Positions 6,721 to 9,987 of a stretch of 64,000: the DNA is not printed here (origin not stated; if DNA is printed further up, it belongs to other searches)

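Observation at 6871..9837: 988-aa HD phosphohydrolase::Hsp90/sacsin-type GHKL ATPase fusion with about 430 unassigned C-terminal residues - candidate single-gene conflict/defence factor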

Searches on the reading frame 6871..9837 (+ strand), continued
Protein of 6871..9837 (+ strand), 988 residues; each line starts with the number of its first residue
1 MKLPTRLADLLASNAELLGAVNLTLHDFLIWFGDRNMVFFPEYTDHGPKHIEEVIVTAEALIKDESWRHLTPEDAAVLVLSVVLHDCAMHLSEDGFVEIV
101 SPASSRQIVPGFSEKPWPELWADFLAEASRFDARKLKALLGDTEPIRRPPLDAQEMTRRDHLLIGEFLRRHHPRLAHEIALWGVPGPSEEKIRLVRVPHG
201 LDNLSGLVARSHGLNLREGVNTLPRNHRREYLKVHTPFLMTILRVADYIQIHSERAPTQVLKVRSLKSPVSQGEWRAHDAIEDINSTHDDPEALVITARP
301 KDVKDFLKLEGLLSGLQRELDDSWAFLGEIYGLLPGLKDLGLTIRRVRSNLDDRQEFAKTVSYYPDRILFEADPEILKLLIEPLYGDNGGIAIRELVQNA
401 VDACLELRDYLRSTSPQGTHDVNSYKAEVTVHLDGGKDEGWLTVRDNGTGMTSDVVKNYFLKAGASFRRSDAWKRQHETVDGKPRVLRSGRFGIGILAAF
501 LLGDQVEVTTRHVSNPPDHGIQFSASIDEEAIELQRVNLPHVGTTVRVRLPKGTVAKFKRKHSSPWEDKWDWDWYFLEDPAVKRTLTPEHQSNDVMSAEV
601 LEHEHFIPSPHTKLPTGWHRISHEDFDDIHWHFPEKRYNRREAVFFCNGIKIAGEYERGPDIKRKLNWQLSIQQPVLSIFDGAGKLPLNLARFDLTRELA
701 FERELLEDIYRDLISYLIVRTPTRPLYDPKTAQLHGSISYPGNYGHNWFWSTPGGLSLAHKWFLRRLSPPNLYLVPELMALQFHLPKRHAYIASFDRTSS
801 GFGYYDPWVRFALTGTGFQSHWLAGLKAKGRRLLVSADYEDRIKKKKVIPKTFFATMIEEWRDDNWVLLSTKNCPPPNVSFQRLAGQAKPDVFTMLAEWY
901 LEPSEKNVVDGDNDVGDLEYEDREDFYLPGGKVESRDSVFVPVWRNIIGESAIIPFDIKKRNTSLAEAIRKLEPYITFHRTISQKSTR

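Call 62: find_encoding_contigs(protein=P0017, flank=10000, max_places=2)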
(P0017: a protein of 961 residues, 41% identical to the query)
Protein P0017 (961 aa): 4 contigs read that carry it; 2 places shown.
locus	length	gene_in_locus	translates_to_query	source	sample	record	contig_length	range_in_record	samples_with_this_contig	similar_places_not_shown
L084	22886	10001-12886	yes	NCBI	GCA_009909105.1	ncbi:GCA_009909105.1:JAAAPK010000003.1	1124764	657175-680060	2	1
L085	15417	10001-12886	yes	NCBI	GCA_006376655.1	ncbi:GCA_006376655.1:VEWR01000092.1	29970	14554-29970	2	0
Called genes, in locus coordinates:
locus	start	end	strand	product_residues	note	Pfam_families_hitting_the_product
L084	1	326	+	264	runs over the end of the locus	PF00303:Thymidylat_synt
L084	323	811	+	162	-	PF00186:DHFR_1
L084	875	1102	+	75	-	-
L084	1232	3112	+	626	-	PF00034:Cytochrom_C, PF13442:Cytochrome_CBB3, PF03239:FTR1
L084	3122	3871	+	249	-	-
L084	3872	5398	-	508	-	PF00293:NUDIX (weak), PF00753:Lactamase_B, PF12706:Lactamase_B_2, PF17778:WHD_BLACT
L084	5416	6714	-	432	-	PF19276:HD_assoc_2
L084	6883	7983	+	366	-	PF07478:Dala_Dala_lig_C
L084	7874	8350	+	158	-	PF00583:Acetyltransf_1, PF13508:Acetyltransf_7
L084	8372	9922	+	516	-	PF01841:Transglut_core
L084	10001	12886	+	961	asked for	PF24391:HD-CE, PF13589:HATPase_c_3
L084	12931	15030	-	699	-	PF03190:Thioredox_DsbH, PF13899:Thioredoxin_7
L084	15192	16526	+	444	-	PF13231:PMT_2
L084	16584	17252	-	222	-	-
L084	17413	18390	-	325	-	PF08379:Bact_transglu_N, PF01841:Transglut_core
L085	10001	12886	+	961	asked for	PF24391:HD-CE, PF13589:HATPase_c_3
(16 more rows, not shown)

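Call 63: find_encoding_contigs(protein=P0028, flank=10000, max_places=2)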
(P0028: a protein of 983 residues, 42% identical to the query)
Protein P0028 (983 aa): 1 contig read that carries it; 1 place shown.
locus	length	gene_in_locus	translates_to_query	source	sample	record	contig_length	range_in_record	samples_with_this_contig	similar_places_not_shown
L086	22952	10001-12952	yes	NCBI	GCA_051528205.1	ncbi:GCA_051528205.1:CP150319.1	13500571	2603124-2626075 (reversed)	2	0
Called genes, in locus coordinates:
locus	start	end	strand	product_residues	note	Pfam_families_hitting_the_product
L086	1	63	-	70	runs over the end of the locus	-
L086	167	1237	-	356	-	PF02558:ApbA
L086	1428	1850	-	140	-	PF01844:HNH, PF14279:HNH_5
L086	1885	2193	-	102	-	-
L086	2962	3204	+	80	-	PF09720:Unstab_antitox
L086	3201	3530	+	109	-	PF05016:ParE_toxin (weak)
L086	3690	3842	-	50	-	-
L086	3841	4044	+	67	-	-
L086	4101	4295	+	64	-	-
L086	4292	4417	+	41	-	-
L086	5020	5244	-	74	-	PF09720:Unstab_antitox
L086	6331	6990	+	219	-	PF01844:HNH, PF14279:HNH_5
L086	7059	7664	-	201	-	PF05685:Uma2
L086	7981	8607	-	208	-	PF04002:RadC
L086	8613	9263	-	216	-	PF04542:Sigma70_r2 (weak), PF08281:Sigma70_r4_2 (weak)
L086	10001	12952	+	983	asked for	PF24391:HD-CE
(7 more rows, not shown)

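Call 64: find_encoding_contigs(protein=P0032, flank=10000, max_places=2)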
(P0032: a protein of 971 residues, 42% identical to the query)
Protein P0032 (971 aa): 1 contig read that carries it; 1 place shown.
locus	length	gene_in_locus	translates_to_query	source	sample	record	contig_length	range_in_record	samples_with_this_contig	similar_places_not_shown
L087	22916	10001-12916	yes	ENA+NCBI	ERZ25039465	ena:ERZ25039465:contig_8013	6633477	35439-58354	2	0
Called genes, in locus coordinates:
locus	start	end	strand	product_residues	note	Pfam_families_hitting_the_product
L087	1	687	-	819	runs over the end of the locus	PF12704:MacB_PCD, PF02687:FtsX, PF12704:MacB_PCD, PF02687:FtsX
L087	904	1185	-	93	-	-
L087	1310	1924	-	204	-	-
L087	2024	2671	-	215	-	-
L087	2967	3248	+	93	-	-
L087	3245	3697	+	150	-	-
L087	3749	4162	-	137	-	PF00436:SSB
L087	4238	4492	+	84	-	-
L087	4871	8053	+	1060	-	PF13086:AAA_11, PF13245:AAA_19 (faint), PF13604:AAA_30 (faint), PF13087:AAA_12, PF04480:DUF559 (faint), PF18741:MTES_1575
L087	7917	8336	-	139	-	PF02195:ParB_N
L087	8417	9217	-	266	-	PF08401:ArdcN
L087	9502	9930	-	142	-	-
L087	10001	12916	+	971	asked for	PF24391:HD-CE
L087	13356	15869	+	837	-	PF00078:RVT_1, PF01048:PNP_UDP_1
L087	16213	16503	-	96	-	-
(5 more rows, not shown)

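Call 65: find_encoding_contigs(protein=P0044, flank=10000, max_places=1)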
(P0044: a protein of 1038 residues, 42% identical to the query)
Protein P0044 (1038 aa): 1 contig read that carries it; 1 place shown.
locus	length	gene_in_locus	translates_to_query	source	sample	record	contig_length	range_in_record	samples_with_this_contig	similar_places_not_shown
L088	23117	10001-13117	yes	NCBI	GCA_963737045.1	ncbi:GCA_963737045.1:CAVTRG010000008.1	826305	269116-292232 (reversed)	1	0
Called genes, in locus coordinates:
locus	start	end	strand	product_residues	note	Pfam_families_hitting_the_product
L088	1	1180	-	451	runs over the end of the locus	PF00437:T2SSE, PF27713:UCP018868 (weak)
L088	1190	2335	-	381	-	PF06564:CBP_BcsQ (weak), PF13614:AAA_31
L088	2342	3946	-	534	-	PF13629:T2SS-T3SS_pil_N, PF04972:BON, PF00263:Secretin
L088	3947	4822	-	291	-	PF08666:SAF (faint), PF16976:RcpC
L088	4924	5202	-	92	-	-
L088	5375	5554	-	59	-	-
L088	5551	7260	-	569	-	-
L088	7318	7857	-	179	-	PF01478:Peptidase_A24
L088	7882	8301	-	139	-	PF02643:DUF192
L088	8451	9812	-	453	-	PF00206:Lyase_1, PF10415:FumaraseC_C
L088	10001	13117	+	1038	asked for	PF24391:HD-CE, PF13589:HATPase_c_3 (weak)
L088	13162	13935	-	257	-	PF01656:CbiA (weak)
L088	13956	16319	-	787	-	PF00512:HisKA, PF02518:HATPase_c, PF00072:Response_reg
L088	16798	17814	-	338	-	PF04366:Ysc84, PF00691:OmpA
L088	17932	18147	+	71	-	PF14329:DUF4386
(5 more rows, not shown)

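Call 66: find_encoding_contigs(protein=P0045, flank=10000, max_places=1)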
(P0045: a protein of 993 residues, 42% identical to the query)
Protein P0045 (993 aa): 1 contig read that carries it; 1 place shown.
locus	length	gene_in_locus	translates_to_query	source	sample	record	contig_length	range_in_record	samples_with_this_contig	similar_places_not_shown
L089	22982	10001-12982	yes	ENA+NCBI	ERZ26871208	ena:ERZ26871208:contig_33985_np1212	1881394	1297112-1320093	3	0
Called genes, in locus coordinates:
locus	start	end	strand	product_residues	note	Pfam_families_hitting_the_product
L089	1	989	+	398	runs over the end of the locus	PF13458:Peripla_BP_6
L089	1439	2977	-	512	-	PF13231:PMT_2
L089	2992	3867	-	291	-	-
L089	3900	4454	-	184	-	PF13490:zf-HC2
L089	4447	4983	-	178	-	PF04542:Sigma70_r2, PF08281:Sigma70_r4_2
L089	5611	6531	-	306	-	PF16881:LIAS_N, PF04055:Radical_SAM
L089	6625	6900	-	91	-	-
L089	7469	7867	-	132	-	PF00076:RRM_1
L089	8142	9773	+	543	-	PF00501:AMP-binding, PF13193:AMP-binding_C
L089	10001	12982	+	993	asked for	PF24391:HD-CE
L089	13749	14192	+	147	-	PF01797:Y1_Tnp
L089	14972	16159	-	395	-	PF01960:ArgJ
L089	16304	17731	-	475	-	PF00206:Lyase_1, PF14698:ASL_C2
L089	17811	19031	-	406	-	PF00764:Arginosuc_synth, PF20979:Arginosuc_syn_C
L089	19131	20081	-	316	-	PF02729:OTCace_N, PF00185:OTCace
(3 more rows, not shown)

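Call 67: find_encoding_contigs(protein=P0062, flank=10000, max_places=1)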
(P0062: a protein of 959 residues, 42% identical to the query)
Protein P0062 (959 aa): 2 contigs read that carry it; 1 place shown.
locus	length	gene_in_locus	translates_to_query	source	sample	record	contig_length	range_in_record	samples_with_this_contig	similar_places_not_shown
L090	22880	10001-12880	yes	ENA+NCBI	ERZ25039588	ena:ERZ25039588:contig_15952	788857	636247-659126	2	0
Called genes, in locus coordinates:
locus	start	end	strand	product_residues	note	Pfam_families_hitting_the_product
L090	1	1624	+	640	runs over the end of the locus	-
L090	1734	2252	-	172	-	-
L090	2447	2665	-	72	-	-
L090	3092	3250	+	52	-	-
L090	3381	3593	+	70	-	-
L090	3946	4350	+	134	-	PF00072:Response_reg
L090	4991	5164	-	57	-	-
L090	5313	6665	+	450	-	PF25058:ARM_TT21 (faint), PF00515:TPR_1 (faint), PF07719:TPR_2 (faint), PF13174:TPR_6 (faint), PF13176:TPR_7 (faint), PF13181:TPR_8 (faint), PF13424:TPR_12 (weak), PF02954:HTH_8, +4 more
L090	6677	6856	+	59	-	-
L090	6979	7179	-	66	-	-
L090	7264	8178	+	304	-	PF02129:Peptidase_S15 (faint), PF01738:DLH, PF20434:BD-FAE (faint), PF00326:Peptidase_S9, PF00561:Abhydrolase_1 (faint), PF12146:Hydrolase_4 (faint)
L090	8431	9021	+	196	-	-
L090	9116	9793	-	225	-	-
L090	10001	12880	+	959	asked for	PF24391:HD-CE, PF13589:HATPase_c_3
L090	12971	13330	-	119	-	PF13650:Asp_protease_2 (weak), PF13975:gag-asp_proteas (weak)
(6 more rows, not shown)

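Call 77: fold_search(model_id=the predicted structure, library=viral)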
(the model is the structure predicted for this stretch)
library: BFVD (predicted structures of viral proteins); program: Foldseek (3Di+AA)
matches with E <= 10: 320; with E <= 0.001: 63
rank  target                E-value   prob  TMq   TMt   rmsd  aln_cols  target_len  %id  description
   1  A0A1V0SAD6            3.8e-10  1.00  0.25  0.35   9.5       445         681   15  Heat shock protein 83 kDa [Catovirus CTV1]
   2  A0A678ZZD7            5.6e-09  1.00  0.23  0.29  10.1       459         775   17  RIIA lysis inhibitor [Pectobacterium phage Arno18]
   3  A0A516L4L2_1          8.4e-09  1.00  0.23  0.17  12.6       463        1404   16  (no name in the UniProt tables at hand)
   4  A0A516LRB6            2.7e-08  1.00  0.23  0.29  22.9       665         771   12  (no name in the UniProt tables at hand)
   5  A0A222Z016            7.1e-08  1.00  0.22  0.33   8.7       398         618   16  RIIA lysis inhibitor [Salmonella phage ST11]
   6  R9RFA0                1.4e-07  1.00  0.21  0.29   9.0       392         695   16  (no name in the UniProt tables at hand)
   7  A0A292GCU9            1.8e-07  1.00  0.23  0.30   7.3       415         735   16  (no name in the UniProt tables at hand)
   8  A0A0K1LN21            1.8e-07  1.00  0.21  0.27   9.1       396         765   17  RIIA protein [Caulobacter phage Seuss]
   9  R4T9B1                2.1e-07  1.00  0.22  0.24   8.0       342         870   14  Uncharacterized protein [Halogranum tailed virus 1]
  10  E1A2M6                2.3e-07  1.00  0.24  0.31   7.0       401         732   14  Membrane integrity protector [Aeromonas phage phiAS5]
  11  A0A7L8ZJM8            2.3e-07  1.00  0.17  0.29  17.1       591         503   11  DNA topoisomerase (ATP-hydrolyzing) [Campylobacter phage F379]
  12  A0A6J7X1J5            3.0e-07  1.00  0.20  0.27  21.2       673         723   13  HATPase_c domain containing protein [uncultured Caudovirales phage]
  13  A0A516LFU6            3.6e-07  1.00  0.22  0.27   8.7       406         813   16  (no name in the UniProt tables at hand)
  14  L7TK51                3.6e-07  1.00  0.24  0.25   8.6       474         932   15  Chaperone protein HTPG domain [Halorubrum sodomense tailed virus 2]
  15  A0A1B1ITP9            3.8e-07  1.00  0.18  0.40  13.2       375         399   16  (no name in the UniProt tables at hand)
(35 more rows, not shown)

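Call 83: search_dna_similar(query=window:6871-9834:+, collection=plasmids, mode=protein, max_evalue=1e-10, max_rows=25)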
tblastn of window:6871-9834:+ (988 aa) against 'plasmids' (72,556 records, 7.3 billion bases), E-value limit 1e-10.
Records with a match: 3; places in all: 3; records where one place covers at least 80% of the query: 0.
Best place of each record, by identity: <60% 3.
By first word of the organism name: Priestia 1; Aliarcobacter 1; Bacillus 1.
By predicted mobility (MOB-suite, as given by PLSDB): non-mobilizable 2; mobilizable 1.
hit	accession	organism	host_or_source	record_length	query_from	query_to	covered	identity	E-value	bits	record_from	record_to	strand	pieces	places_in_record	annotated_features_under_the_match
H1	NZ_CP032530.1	Priestia megaterium NCT-2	contaminated soil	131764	27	554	53%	23.5%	3e-14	86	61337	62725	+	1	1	ATP-binding protein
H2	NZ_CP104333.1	Aliarcobacter butzleri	poultry meat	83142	40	561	53%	22.7%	6e-11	95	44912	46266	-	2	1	hypothetical protein (x2)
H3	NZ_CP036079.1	Bacillus mycoides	cell culture,soil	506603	40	524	49%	23.6%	3e-21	108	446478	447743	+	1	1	ATP-binding protein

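Call 84: search_dna_similar(query=window:6871-9834:+, collection=phages, mode=protein, max_evalue=1e-10, max_rows=15)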
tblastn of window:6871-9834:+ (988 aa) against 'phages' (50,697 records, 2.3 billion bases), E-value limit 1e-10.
No match.

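Call 85: get_annotated_region(hit=H3, flank=8000)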
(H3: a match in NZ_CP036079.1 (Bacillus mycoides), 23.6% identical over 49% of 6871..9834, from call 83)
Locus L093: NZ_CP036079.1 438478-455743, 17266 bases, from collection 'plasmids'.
description: Bacillus mycoides strain JAS1004 plasmid p507
organism: Bacillus mycoides (NCBI taxid 1405)
taxonomy: Bacteria; Bacillota; Bacilli; Bacillales; Bacillaceae; Bacillus; Bacillus mycoides
host: -; source: cell culture,soil; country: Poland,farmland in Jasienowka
typing (MOB-suite, as given by PLSDB): non-mobilizable; replicon rep_cluster_125; mating-pair formation MPF_T
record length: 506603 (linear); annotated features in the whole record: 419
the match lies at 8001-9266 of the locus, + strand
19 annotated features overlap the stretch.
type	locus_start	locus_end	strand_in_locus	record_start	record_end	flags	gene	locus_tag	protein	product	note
CDS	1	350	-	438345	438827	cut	-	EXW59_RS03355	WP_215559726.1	hypothetical protein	-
CDS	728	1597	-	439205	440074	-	-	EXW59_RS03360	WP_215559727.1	DUF3800 domain-containing protein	-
CDS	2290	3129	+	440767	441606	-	-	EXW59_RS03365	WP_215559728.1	hypothetical protein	-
CDS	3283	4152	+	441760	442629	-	-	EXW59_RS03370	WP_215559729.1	hypothetical protein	-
CDS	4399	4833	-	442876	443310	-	-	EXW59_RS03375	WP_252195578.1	hypothetical protein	-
CDS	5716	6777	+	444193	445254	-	-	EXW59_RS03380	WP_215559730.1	beta family protein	-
CDS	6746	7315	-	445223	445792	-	-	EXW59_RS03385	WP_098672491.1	sce7726 family protein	-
CDS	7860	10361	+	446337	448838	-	-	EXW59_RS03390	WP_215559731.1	ATP-binding protein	-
CDS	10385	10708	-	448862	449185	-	-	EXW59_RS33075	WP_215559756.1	IS3 family transposase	GO:0015074 - DNA integration [Evidence IEA]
CDS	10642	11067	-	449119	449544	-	-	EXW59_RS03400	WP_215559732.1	hypothetical protein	-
CDS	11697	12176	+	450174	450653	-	-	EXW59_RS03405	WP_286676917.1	DNA/RNA helicase domain-containing protein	-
CDS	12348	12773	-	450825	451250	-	-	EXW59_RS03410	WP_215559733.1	HD domain-containing protein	-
CDS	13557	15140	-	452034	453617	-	-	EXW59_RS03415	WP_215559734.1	hypothetical protein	-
CDS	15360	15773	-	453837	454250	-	-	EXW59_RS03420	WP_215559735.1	SMI1/KNR4 family protein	GO:0042546 - cell wall biogenesis [Evidence IEA]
CDS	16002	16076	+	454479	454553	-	-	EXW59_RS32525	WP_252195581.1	hypothetical protein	-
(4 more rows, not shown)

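Call 86: get_annotated_region(hit=H1, flank=8000)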
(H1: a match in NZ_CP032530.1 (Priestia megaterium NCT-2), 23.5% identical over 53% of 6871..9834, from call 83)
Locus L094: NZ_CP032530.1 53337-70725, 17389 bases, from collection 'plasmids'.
description: Priestia megaterium NCT-2 plasmid pNCT2_2, complete sequence
organism: Priestia megaterium NCT-2 (NCBI taxid 1138452)
taxonomy: Bacteria; Bacillota; Bacilli; Bacillales; Bacillaceae; Priestia; Priestia megaterium; Priestia megaterium NCT-2
host: -; source: contaminated soil; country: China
typing (MOB-suite, as given by PLSDB): mobilizable; replicon rep_cluster_385; relaxase MOBP
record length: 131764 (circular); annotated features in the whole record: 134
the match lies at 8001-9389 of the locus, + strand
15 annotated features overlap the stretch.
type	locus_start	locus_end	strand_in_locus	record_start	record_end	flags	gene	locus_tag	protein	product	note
CDS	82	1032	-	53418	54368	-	-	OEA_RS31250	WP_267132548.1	damage repair protein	-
CDS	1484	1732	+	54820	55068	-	-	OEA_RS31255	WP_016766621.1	hypothetical protein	-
CDS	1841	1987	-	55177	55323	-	-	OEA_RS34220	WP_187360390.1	hypothetical protein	-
CDS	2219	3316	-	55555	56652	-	-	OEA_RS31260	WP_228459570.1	GTPase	-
CDS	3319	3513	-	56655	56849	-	-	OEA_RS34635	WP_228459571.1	hypothetical protein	-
CDS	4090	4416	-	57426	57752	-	-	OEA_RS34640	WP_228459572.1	hypothetical protein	-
CDS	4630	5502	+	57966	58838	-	-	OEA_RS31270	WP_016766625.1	hypothetical protein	-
CDS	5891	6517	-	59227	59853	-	-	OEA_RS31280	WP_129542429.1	hypothetical protein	-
CDS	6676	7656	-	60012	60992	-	-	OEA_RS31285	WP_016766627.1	hypothetical protein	-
CDS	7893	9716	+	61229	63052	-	-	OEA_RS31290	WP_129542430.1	ATP-binding protein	-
CDS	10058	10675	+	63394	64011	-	-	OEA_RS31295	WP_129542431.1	hypothetical protein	-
CDS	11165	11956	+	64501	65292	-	-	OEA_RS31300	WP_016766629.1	hypothetical protein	-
CDS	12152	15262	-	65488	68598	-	-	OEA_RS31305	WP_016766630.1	type I restriction endonuclease subunit R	-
CDS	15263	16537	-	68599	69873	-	-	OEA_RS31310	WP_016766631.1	restriction endonuclease subunit S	GO:0006304 - DNA modification [Evidence IEA]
CDS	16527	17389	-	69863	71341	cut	-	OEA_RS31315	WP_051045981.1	class I SAM-dependent DNA methyltransferase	-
